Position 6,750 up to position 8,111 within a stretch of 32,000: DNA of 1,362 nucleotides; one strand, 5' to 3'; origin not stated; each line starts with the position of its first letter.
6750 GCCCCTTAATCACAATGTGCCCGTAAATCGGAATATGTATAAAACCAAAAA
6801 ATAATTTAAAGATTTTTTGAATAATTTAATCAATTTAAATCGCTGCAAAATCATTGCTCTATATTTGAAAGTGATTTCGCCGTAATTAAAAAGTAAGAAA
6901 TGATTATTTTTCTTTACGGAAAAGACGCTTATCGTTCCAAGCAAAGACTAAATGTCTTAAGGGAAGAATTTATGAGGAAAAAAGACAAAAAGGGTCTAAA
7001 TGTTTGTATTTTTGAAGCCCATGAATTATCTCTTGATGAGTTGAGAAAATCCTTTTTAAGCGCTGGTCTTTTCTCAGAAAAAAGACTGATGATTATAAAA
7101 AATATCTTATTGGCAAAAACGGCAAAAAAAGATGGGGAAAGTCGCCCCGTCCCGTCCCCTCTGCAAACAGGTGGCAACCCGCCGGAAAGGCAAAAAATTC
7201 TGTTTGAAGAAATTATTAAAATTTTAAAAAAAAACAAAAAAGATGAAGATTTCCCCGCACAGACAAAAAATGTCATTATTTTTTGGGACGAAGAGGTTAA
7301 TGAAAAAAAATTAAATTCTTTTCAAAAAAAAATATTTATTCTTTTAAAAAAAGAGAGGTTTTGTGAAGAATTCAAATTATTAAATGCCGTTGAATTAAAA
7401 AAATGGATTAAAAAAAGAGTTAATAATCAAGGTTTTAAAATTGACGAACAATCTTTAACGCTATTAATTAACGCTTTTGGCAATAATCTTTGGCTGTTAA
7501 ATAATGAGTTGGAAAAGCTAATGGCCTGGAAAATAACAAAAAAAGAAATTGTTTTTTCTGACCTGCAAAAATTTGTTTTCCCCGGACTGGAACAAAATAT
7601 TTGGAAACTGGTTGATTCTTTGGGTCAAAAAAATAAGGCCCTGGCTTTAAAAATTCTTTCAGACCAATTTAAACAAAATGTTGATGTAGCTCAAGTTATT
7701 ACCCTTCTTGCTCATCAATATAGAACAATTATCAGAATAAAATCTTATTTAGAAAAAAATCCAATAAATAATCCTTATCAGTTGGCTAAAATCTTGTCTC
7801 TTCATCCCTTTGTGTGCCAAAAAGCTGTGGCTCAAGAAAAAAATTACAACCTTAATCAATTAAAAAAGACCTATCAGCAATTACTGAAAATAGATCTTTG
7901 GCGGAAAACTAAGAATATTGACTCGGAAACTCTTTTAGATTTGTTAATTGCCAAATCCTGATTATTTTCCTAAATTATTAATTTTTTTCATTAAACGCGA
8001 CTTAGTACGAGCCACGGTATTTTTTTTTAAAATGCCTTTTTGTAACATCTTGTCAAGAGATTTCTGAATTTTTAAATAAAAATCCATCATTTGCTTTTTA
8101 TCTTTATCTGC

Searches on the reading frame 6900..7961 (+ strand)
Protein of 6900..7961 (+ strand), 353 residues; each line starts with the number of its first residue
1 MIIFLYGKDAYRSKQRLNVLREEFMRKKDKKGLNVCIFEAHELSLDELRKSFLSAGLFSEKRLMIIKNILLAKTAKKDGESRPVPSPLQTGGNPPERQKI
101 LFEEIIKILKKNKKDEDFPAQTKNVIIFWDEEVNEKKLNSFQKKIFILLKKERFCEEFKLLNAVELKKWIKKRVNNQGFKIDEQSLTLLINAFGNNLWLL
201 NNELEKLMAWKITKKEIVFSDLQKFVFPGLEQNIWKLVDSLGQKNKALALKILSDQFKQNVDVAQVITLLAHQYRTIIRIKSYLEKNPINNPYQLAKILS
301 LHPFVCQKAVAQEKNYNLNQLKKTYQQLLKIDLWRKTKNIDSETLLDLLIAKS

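Call 11: search_protein_families(library=pfam, proteins=[window:6900-7961:+])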
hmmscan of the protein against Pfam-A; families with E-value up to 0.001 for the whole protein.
window:6900-7961:+ (353 aa): 2 families
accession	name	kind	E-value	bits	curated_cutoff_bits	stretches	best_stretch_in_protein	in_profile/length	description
PF21694.2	DNA_pol3_delta_C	-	1.1e-23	84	27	1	231-352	1-120/121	DNA polymerase III delta subunit, C-terminal domain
PF06144.19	DNA_pol3_delta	-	0.00061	20.2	21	1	4-77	2-75/124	DNA polymerase III, delta subunit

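Call 49: find_homologous_proteins(query=window:6900-7958:+, max_evalue=1e-10)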
Query window:6900-7958:+ (353 aa): 596 proteins with E <= 1e-10 among 8000 candidates; the best 120 are listed.
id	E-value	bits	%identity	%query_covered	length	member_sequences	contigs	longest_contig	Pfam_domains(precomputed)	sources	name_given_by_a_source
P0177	2.8e-223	758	100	100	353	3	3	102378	PF21694.3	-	-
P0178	8.9e-140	483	70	99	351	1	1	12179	PF21694.3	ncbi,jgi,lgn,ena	-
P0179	1.1e-137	476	67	100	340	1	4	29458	PF21694.3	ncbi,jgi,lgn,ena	-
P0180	3.3e-137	475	66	100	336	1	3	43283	PF21694.3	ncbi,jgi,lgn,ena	-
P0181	1.8e-129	449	65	100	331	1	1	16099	PF21694.3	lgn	-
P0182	3.4e-114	399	57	100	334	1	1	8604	PF21694.3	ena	-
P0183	2.7e-111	390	57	100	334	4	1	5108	PF21694.3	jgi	-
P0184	4.4e-110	386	56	100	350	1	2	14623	PF21694.3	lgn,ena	-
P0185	2.1e-109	384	56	100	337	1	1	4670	PF21694.3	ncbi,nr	ncbi:DNA polymerase III subunit delta [Patescibacteria group bacterium]|nr:DNA polymerase III subuni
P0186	3.4e-109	383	57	100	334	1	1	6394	PF21694.3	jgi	-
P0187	3.2e-108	380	56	100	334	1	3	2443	PF21694.3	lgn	-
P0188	1.6e-107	377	56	100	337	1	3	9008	PF21694.3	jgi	-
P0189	1.4e-106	374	54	100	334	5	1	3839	PF21694.3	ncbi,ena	-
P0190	1.3e-105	371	54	100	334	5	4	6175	PF21694.3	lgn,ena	-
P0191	8.5e-105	368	52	100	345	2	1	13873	PF21694.3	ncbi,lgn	-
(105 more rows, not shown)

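Call 51: find_encoding_contigs(protein=P0178, flank=4000, max_places=1)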
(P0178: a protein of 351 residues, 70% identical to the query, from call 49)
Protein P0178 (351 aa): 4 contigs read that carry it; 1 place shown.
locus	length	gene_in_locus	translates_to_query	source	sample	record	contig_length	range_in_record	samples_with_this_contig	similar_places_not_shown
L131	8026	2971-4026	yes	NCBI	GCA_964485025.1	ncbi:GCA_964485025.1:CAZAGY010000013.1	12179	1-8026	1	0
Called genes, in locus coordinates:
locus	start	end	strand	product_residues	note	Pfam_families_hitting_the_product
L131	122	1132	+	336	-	PF02547:Queuosine_synth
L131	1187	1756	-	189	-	PF02698:DUF218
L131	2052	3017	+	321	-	PF02739:5_3_exonuc_N, PF01367:5_3_exonuc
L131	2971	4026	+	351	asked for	PF21694:DNA_pol3_delta_C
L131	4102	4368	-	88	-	PF01649:Ribosomal_S20p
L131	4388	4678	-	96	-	-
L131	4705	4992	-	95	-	-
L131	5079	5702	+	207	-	PF01330:RuvA_N, PF00633:HHH (faint), PF14520:HHH_5, PF21176:RecR_HhH (faint)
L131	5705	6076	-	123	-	PF00829:Ribosomal_L21p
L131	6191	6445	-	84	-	-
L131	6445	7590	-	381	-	PF04055:Radical_SAM (weak)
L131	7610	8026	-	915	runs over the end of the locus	PF02861:Clp_N, PF00004:AAA, PF17871:AAA_lid_9, PF00004:AAA, PF00158:Sigma54_activat (weak), PF07724:AAA_2, PF07728:AAA_5, PF10431:ClpB_D2-small, +12 more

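Call 52: find_encoding_contigs(protein=P0179, flank=4000, max_places=1)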
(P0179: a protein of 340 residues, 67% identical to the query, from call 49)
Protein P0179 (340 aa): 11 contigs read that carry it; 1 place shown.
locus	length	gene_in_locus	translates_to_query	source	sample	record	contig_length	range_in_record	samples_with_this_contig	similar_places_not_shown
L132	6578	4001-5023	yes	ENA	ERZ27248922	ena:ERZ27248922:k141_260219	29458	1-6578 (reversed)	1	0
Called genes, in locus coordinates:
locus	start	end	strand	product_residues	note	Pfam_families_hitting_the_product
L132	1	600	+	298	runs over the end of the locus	PF18075:FtsX_ECD, PF02687:FtsX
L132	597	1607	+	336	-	PF02547:Queuosine_synth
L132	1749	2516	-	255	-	-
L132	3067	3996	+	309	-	PF02739:5_3_exonuc_N, PF01367:5_3_exonuc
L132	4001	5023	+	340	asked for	PF21694:DNA_pol3_delta_C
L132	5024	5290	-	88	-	PF01649:Ribosomal_S20p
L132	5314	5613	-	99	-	-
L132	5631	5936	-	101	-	-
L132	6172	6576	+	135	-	?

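Call 53: find_encoding_contigs(protein=P0184, flank=4000, max_places=1)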
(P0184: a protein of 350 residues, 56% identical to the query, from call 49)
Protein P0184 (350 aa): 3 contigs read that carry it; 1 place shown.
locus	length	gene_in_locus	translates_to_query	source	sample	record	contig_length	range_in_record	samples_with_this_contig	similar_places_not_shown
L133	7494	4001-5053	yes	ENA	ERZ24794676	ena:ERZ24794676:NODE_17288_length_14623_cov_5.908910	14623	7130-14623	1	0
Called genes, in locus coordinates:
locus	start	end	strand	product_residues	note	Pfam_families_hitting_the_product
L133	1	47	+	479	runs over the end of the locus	PF01336:tRNA_anti-codon, PF00152:tRNA-synt_2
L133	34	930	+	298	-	PF18075:FtsX_ECD, PF02687:FtsX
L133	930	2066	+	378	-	PF02547:Queuosine_synth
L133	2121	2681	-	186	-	PF02698:DUF218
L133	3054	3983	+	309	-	PF02739:5_3_exonuc_N, PF01367:5_3_exonuc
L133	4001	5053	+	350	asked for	PF21694:DNA_pol3_delta_C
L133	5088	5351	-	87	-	PF01649:Ribosomal_S20p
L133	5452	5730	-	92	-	-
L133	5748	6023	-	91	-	-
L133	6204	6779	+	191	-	PF01330:RuvA_N, PF00633:HHH (faint), PF14520:HHH_5, PF21176:RecR_HhH (faint)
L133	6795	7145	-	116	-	PF00829:Ribosomal_L21p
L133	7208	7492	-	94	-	?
